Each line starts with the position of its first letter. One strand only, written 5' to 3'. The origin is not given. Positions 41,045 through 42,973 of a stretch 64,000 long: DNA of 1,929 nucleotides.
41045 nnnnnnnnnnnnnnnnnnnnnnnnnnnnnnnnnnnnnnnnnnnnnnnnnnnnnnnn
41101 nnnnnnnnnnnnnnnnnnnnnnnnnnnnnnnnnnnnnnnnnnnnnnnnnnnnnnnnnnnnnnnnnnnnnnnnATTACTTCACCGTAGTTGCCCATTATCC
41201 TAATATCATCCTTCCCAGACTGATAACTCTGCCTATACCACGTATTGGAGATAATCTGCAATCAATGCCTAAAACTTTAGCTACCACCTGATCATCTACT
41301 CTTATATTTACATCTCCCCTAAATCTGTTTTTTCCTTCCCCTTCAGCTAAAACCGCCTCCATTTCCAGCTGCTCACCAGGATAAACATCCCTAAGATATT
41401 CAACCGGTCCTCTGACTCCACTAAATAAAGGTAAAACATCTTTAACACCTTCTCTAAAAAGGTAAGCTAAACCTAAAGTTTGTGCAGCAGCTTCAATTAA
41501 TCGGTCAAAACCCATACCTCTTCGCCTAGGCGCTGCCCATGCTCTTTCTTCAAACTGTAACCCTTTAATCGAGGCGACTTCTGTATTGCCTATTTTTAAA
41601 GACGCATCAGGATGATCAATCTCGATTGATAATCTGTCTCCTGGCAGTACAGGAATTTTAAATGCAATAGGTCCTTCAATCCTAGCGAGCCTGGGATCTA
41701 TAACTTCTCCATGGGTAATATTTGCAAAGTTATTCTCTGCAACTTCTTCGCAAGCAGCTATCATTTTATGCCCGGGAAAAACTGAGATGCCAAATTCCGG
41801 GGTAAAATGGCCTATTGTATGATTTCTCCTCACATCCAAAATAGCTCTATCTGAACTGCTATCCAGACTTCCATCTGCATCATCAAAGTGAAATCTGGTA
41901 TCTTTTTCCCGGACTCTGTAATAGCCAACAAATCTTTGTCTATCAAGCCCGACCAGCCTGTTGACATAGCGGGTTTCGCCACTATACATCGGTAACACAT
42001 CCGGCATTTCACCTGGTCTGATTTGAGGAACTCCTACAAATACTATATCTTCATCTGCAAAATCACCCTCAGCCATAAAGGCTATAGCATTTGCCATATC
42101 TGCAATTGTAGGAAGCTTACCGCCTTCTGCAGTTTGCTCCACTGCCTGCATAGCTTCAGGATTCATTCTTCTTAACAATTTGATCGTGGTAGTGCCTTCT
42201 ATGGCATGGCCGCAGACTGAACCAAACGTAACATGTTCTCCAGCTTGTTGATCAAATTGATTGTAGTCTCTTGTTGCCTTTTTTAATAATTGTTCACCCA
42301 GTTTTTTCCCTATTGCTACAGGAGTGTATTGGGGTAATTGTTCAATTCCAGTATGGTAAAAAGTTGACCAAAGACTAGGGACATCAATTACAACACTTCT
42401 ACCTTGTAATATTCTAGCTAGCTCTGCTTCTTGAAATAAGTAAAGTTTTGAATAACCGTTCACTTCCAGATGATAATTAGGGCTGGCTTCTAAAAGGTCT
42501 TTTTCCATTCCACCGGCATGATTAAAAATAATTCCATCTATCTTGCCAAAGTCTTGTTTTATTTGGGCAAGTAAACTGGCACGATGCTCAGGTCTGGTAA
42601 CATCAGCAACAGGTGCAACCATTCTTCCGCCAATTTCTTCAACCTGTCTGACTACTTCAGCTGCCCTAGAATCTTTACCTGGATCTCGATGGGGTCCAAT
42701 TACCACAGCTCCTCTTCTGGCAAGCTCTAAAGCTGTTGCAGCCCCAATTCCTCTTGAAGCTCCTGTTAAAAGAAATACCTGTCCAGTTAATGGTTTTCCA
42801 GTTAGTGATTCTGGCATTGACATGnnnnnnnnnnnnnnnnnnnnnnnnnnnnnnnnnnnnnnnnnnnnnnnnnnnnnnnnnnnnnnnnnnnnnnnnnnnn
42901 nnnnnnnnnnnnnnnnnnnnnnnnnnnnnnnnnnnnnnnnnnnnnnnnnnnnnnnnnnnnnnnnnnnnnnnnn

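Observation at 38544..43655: Compositionally distinct five-gene operon: FabG-like reductase, reductase-dehydratase fusion, methyltransferase, ketosynthase, tail-anchored protein - but no ACP or acyltransferase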

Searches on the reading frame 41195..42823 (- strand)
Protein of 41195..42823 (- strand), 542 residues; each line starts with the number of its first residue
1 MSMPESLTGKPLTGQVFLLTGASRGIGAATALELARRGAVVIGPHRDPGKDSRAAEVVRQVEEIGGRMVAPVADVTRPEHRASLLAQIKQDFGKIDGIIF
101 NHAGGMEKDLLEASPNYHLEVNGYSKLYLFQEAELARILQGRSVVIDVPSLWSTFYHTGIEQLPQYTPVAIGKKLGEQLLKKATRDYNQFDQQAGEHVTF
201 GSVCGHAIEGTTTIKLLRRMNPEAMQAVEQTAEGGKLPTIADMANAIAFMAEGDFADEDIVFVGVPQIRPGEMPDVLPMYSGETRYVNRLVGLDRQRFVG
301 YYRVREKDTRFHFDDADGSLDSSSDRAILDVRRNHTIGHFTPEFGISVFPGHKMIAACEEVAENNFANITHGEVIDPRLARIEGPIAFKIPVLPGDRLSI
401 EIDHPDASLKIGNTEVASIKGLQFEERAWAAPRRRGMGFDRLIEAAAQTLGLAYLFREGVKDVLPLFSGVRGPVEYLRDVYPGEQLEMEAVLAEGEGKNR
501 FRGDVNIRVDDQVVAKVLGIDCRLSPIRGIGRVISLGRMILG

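Call 3: search_protein_families(library=pfam, proteins=[window:41195-42823:-], max_evalue=0.01)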
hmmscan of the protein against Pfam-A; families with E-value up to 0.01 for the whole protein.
window:41195-42823:- (542 aa): 3 families
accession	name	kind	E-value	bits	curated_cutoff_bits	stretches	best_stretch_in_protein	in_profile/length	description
PF13561.12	adh_short_C2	-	1.4e-14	54.7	27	1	21-252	1-218/236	Enoyl-(Acyl carrier protein) reductase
PF00106.31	adh_short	-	8.7e-14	51.9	26.6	1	16-113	2-99/195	short chain dehydrogenase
PF08659.16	KR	-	3.9e-09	37.1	22.6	1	17-112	3-98/180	KR domain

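Call 4: search_protein_families(library=ncbifam, proteins=[window:41195-42823:-], max_evalue=0.01)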
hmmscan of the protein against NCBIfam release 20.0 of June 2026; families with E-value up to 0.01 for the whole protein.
window:41195-42823:- (542 aa): 187 families (the best 25 are shown)
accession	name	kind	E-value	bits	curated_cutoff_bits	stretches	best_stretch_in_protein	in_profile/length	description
NF005868.0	PRK07806.1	subfamily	6.3e-45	153.7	162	1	12-264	4-240/248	SDR family oxidoreductase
NF005975.0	PRK08063.1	equivalog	4.1e-21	75.4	328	1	13-252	3-229/250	enoyl-[acyl-carrier-protein] reductase FabL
NF005559.1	PRK07231.1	subfamily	2.6e-17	63.2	215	1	12-251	2-229/249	glucose 1-dehydrogenase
NF053807.1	RhamDHLra1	equivalog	6e-16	58.9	400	1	12-172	2-161/252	L-rhamnose 1-dehydrogenase Lra1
NF005873.0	PRK07814.1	equivalog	9.8e-16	57.9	346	1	12-116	8-109/263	SDR family oxidoreductase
NF005878.0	PRK07825.1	subfamily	1.4e-14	54.1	287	1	10-160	5-151/278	short chain dehydrogenase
NF004197.0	PRK05653.1-1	equivalog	4.1e-14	52.8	332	1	10-109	3-98/249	3-oxoacyl-ACP reductase FabG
NF004521.0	PRK05866.1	equivalog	5.9e-14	51.9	368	1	8-133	34-161/294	SDR family oxidoreductase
NF005862.0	PRK07792.1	equivalog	8.7e-14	51.4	414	1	5-105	4-100/307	3-oxoacyl-ACP reductase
NF005539.0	PRK07201.1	equivalog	1.1e-13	50.9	549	1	10-104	366-456/657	SDR family oxidoreductase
NF004818.0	PRK06172.1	equivalog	1.4e-13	50.8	336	1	11-250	4-231/253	SDR family oxidoreductase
TIGR01832.1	kduD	equivalog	2.1e-13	50.4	338.85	1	12-167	3-154/248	2-dehydro-3-deoxy-D-gluconate 5-dehydrogenase KduD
NF005681.0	PRK07478.1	subfamily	3.2e-13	49.7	267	1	12-106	4-94/254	SDR family oxidoreductase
NF006110.0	PRK08261.1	equivalog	8.1e-13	48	410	1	9-109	209-301/454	3-oxoacyl-ACP reductase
NF006072.0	PRK08217.1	subfamily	9.3e-13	48.5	298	1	12-110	3-97/253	3-ketoacyl-(acyl-carrier-protein) reductase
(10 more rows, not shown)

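Call 10: find_homologous_proteins(query=window:41195-42823:-)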
Query window:41195-42823:- (542 aa): 47 proteins with E <= 0.001 among 8000 candidates.
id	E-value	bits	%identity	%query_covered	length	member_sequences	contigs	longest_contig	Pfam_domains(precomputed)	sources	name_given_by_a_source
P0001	0.0e+0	1219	100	100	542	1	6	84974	PF08659.17,PF13561.13,PF00106.32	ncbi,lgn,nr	ncbi:SDR family oxidoreductase [Candidatus Daviesbacteria bacterium]|nr:SDR family oxidoreductase [C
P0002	1.3e-229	781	68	99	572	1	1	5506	PF08659.17,PF13561.13,PF00106.32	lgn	-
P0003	1.9e-228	778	66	99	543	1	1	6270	PF08659.17,PF13561.13,PF00106.32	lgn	-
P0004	4.3e-218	743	66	97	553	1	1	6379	PF08659.17,PF13561.13,PF00106.32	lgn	-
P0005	3.9e-213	727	63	100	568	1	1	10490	PF08659.17,PF13561.13,PF00106.32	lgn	-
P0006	2.3e-204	698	66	98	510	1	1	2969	PF08659.17,PF13561.13,PF00106.32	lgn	-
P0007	4.1e-200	684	60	99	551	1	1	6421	PF08659.17,PF13561.13,PF00106.32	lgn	-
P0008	4.0e-199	681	61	99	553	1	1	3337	PF08659.17,PF13561.13,PF00106.32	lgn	-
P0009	3.4e-190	651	56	99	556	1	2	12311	PF08659.17,PF13561.13,PF00106.32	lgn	-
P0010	8.5e-190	650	59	100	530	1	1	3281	PF08659.17,PF13561.13,PF00106.32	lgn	-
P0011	9.0e-187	640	61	98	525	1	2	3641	PF08659.17,PF13561.13,PF00106.32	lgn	-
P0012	3.1e-186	638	56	97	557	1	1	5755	PF08659.17,PF13561.13,PF00106.32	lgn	-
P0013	3.3e-178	612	56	97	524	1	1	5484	PF08659.17,PF13561.13,PF00106.32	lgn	-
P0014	6.1e-170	585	53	98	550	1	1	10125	PF08659.17,PF13561.13,PF00106.32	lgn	-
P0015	3.2e-158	546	51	98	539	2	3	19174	PF08659.17,PF13561.13,PF00106.32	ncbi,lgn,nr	ncbi:SDR family NAD(P)-dependent oxidoreductase [Candidatus Daviesbacteria bacterium]|nr:SDR family 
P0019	4.3e-89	318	36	98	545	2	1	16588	PF13561.13,PF00106.32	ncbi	-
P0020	1.5e-85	306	36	98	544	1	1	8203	PF22818.3,PF13561.13,PF00106.32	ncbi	-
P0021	2.9e-68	249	41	54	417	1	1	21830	PF08659.17,PF13561.13,PF00106.32,PF01370.28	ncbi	-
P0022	2.8e-37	147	27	76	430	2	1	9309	PF13561.13,PF00106.32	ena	-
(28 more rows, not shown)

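Call 11: find_encoding_contigs(protein=P0015, flank=10000, max_places=3)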
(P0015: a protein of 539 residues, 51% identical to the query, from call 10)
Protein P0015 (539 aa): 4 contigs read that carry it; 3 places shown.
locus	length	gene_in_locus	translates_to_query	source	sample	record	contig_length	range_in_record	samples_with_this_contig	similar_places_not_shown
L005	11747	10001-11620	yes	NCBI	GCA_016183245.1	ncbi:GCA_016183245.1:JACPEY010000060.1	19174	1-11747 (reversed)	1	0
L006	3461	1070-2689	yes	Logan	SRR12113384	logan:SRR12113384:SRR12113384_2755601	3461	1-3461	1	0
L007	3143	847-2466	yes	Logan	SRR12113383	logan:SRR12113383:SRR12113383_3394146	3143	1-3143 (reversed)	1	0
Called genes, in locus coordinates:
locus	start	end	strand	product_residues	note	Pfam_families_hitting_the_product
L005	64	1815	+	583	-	PF05496:RuvB_N (weak), PF00004:AAA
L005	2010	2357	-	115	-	PF01850:PIN (weak)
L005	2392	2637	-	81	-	PF04014:MazE_antitoxin (weak)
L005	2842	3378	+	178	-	PF01396:Zn_ribbon_Top1 (faint)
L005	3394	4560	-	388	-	PF05970:PIF1 (faint), PF13604:AAA_30, PF09848:SLFN-g3_helicase (faint), PF13245:AAA_19, PF01443:Viral_helicase1 (faint), PF18335:SH3_13 (weak), PF13538:UvrD_C_2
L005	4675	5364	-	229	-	PF00027:cNMP_binding, PF13545:HTH_Crp_2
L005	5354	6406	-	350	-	PF00698:Acyl_transf_1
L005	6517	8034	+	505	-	-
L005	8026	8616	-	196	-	-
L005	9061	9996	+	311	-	PF00106:adh_short, PF08659:KR, PF13561:adh_short_C2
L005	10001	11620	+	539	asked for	PF00106:adh_short, PF08659:KR (weak), PF13561:adh_short_C2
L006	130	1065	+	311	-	PF00106:adh_short, PF08659:KR, PF13561:adh_short_C2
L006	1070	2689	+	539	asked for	PF00106:adh_short, PF08659:KR (weak), PF13561:adh_short_C2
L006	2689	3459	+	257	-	?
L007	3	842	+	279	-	?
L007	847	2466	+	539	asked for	PF00106:adh_short, PF08659:KR (weak), PF13561:adh_short_C2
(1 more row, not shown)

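Call 12: find_encoding_contigs(protein=P0019, flank=10000, max_places=3)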
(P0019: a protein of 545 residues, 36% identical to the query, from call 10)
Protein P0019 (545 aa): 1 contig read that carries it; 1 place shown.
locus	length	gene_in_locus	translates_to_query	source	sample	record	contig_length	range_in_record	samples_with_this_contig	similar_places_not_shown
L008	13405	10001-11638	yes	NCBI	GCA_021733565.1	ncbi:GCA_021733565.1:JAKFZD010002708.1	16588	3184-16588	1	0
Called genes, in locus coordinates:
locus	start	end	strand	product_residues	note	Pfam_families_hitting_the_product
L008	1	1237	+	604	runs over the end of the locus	PF00664:ABC_membrane (weak), PF00005:ABC_tran, PF02463:SMC_N (faint), PF13304:AAA_21 (faint)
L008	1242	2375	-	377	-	-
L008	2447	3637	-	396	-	-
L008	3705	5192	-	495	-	-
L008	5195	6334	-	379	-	-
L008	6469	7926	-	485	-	-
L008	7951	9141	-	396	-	PF13473:Cupredoxin_1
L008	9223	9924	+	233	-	PF00027:cNMP_binding, PF13545:HTH_Crp_2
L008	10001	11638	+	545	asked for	PF00106:adh_short, PF13561:adh_short_C2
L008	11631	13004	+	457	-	PF00109:ketoacyl-synt, PF02801:Ketoacyl-synt_C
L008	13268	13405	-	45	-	?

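Call 13: find_encoding_contigs(protein=P0021, flank=10000, max_places=3)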
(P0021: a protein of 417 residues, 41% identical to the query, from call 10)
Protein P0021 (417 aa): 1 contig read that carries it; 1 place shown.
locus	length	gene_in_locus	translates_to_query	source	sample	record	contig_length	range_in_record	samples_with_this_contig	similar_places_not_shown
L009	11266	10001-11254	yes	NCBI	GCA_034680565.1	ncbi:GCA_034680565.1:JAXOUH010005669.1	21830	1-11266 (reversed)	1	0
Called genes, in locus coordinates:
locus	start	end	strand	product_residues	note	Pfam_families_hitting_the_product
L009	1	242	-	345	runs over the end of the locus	-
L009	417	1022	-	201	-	-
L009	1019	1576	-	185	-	-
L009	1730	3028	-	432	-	PF05935:Arylsulfotrans, PF14269:Arylsulfotran_2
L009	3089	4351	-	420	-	PF14907:NTP_transf_5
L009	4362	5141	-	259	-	PF00881:Nitroreductase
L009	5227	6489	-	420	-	PF02624:YcaO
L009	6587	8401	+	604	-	PF00005:ABC_tran, PF13304:AAA_21 (faint), PF02463:SMC_N (weak)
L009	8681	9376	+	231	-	PF00027:cNMP_binding, PF13545:HTH_Crp_2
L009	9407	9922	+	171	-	-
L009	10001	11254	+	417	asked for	PF00106:adh_short, PF01370:Epimerase (faint), PF08659:KR (weak), PF13561:adh_short_C2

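Call 14: search_protein_families(library=pfam, proteins=[P0020, P0019, P0015, P0022], max_evalue=10)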
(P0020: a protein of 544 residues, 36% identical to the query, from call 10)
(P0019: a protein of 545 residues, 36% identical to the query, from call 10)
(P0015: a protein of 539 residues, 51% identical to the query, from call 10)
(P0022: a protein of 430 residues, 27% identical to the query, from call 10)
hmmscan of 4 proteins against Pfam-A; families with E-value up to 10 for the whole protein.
P0020 (544 aa): 5 families
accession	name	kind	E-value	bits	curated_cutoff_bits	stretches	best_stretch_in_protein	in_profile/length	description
PF00106.31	adh_short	-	7.3e-14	52.1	26.6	1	23-112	1-87/195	short chain dehydrogenase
PF13561.12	adh_short_C2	-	2.4e-10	40.9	27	1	29-252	1-218/236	Enoyl-(Acyl carrier protein) reductase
PF08659.16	KR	-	0.003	18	22.6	1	25-111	3-90/180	KR domain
PF07977.19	FabA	-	0.004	17.2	23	1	442-517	56-137/138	FabA-like domain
PF01370.27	Epimerase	-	0.19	11.5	20.9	1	25-138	1-102/240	NAD dependent epimerase/dehydratase family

P0019 (545 aa): 3 families
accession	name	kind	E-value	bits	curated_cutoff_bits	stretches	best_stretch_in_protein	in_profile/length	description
PF00106.31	adh_short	-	1.2e-13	51.4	26.6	1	23-112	1-87/195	short chain dehydrogenase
PF13561.12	adh_short_C2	-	2.9e-10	40.6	27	1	29-251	1-217/236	Enoyl-(Acyl carrier protein) reductase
PF08659.16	KR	-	0.0025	18.2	22.6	1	25-111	3-90/180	KR domain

P0015 (539 aa): 3 families
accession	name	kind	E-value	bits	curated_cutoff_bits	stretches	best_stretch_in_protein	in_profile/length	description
PF00106.31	adh_short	-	6.8e-13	49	26.6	1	23-121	1-95/195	short chain dehydrogenase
PF13561.12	adh_short_C2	-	6.2e-10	39.5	27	1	29-140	1-117/236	Enoyl-(Acyl carrier protein) reductase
PF08659.16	KR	-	3e-06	27.7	22.6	1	25-113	3-91/180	KR domain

P0022 (430 aa): 6 families
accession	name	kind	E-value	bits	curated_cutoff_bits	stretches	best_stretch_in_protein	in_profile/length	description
PF00106.31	adh_short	-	1.3e-12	48.1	26.6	1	10-140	1-138/195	short chain dehydrogenase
PF13561.12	adh_short_C2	-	6e-10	39.5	27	1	16-231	1-216/236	Enoyl-(Acyl carrier protein) reductase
PF01370.27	Epimerase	-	0.00016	21.6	20.9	1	13-126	2-105/240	NAD dependent epimerase/dehydratase family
PF08659.16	KR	-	0.00029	21.2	22.6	1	13-77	4-69/180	KR domain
PF07977.19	FabA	-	0.053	13.6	23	1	312-401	38-136/138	FabA-like domain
PF16363.11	GDP_Man_Dehyd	-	0.063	13.2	27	1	14-86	2-77/332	GDP-mannose 4,6 dehydratase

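Call 15: find_encoding_contigs(protein=P0020, flank=10000, max_places=3)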
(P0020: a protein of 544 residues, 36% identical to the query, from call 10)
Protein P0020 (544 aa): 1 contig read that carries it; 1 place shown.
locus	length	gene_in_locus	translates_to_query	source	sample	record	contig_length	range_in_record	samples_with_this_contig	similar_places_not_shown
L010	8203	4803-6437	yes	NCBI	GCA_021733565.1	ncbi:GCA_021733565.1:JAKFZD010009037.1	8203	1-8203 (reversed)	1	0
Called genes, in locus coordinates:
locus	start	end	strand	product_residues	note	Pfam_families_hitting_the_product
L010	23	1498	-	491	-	-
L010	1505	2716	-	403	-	-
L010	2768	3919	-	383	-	-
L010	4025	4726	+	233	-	PF00027:cNMP_binding, PF13545:HTH_Crp_2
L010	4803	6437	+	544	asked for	PF00106:adh_short, PF13561:adh_short_C2, PF22818:ApeI-like (faint)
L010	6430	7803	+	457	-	PF00109:ketoacyl-synt, PF02801:Ketoacyl-synt_C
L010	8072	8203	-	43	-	?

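Call 16: find_encoding_contigs(protein=P0009, flank=10000, max_places=3)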
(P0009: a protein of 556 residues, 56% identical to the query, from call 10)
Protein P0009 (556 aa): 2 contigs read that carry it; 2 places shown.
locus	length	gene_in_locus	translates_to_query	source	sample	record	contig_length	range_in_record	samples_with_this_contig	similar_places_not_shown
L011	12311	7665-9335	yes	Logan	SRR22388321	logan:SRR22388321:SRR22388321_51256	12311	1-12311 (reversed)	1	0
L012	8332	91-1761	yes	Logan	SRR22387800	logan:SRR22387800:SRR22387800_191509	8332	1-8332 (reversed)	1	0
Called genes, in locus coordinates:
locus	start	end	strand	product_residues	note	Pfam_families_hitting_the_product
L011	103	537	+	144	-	PF00293:NUDIX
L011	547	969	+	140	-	PF11969:DcpS_C, PF01230:HIT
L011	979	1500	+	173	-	PF00293:NUDIX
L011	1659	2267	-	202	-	-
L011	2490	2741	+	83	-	PF01541:GIY-YIG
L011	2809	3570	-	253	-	PF01209:Ubie_methyltran, PF02353:CMAS (weak), PF05175:MTS (weak), PF13489:Methyltransf_23, PF13847:Methyltransf_31, PF08241:Methyltransf_11, PF08242:Methyltransf_12, PF13649:Methyltransf_25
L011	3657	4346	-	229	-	PF00027:cNMP_binding, PF13545:HTH_Crp_2, PF00325:Crp (weak)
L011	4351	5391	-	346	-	PF00698:Acyl_transf_1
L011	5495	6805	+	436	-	-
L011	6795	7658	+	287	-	PF00106:adh_short, PF08659:KR, PF13561:adh_short_C2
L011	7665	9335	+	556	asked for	PF00106:adh_short, PF08659:KR (weak), PF13561:adh_short_C2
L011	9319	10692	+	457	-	PF00109:ketoacyl-synt, PF02801:Ketoacyl-synt_C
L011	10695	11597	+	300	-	PF08242:Methyltransf_12 (weak), PF13649:Methyltransf_25 (weak)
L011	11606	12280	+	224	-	-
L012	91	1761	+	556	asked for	PF00106:adh_short, PF08659:KR (weak), PF13561:adh_short_C2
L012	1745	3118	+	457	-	PF00109:ketoacyl-synt, PF02801:Ketoacyl-synt_C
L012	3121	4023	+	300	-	PF08242:Methyltransf_12 (weak), PF13649:Methyltransf_25 (weak)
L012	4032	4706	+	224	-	-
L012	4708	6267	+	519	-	PF00501:AMP-binding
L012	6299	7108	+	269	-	PF13472:Lipase_GDSL_2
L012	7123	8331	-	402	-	PF01467:CTP_transf_like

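Call 21: search_protein_families(library=pfam, proteins=[L011:5495-6805:+, L011:11606-12280:+, L012:7123-8331:-, L012:4684-6267:+, L011:4351-5391:-, L005:6517-8034:+, L005:8026-8616:-, L009:9407-9922:+], max_evalue=1)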
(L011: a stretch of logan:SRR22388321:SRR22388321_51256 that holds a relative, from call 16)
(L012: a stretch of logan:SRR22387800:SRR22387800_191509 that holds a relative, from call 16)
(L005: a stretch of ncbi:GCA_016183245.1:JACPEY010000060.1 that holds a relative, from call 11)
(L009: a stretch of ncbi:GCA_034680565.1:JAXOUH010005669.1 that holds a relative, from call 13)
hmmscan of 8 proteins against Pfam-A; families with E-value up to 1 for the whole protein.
L011:5495-6805:+ (436 aa): 1 family
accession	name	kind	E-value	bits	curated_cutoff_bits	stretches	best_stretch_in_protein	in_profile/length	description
PF18175.6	HU-CCDC81_bac_2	-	0.051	13.9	35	1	177-212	16-51/70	CCDC81-like prokaryotic HU domain 2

L011:11606-12280:+ (224 aa): 0 families

L012:7123-8331:- (402 aa): 2 families
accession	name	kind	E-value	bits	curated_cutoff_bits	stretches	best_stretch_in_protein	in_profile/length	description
PF01467.32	CTP_transf_like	-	1e-17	65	21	1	232-361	1-132/133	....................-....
PF08218.17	Citrate_ly_lig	-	0.0024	18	20.9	1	238-292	9-61/182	Citrate lyase ligase C-terminal domain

L012:4684-6267:+ (527 aa): 2 families
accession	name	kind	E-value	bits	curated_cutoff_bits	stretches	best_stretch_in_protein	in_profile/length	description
PF00501.34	AMP-binding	-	8.7e-74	249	29.9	1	42-392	18-384/384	AMP-binding enzyme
PF23562.2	AMP-binding_C_3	-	0.00015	22.5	20.8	1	429-524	3-111/124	AMP-binding enzyme C-terminal domain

L011:4351-5391:- (346 aa): 4 families
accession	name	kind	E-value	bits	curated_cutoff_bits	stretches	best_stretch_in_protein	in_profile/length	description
PF00698.26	Acyl_transf_1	-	2.9e-21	76.7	32.7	1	24-270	3-223/319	Acyl transferase domain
PF01073.25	3Beta_HSD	-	0.13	11.7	22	1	15-58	111-154/280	3-beta hydroxysteroid dehydrogenase/isomerase family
PF10374.15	EST1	-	0.19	12.6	25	0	85-107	47-69/135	Telomerase activating protein Est1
PF05544.16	Pro_racemase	-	0.22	11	27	1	148-200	111-163/325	Proline racemase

L005:6517-8034:+ (505 aa): 1 family
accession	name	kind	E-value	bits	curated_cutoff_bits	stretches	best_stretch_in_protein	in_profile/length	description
PF20616.4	Caps_syn_GfcC_N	-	0.063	14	22.1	0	205-271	12-79/129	Capsule biosynthesis GfcC, N-terminal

L005:8026-8616:- (196 aa): 0 families

L009:9407-9922:+ (171 aa): 1 family
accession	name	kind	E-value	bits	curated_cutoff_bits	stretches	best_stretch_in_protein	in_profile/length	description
PF12585.13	DUF3759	-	0.043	14.2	25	1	122-158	3-41/92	Protein of unknown function (DUF3759)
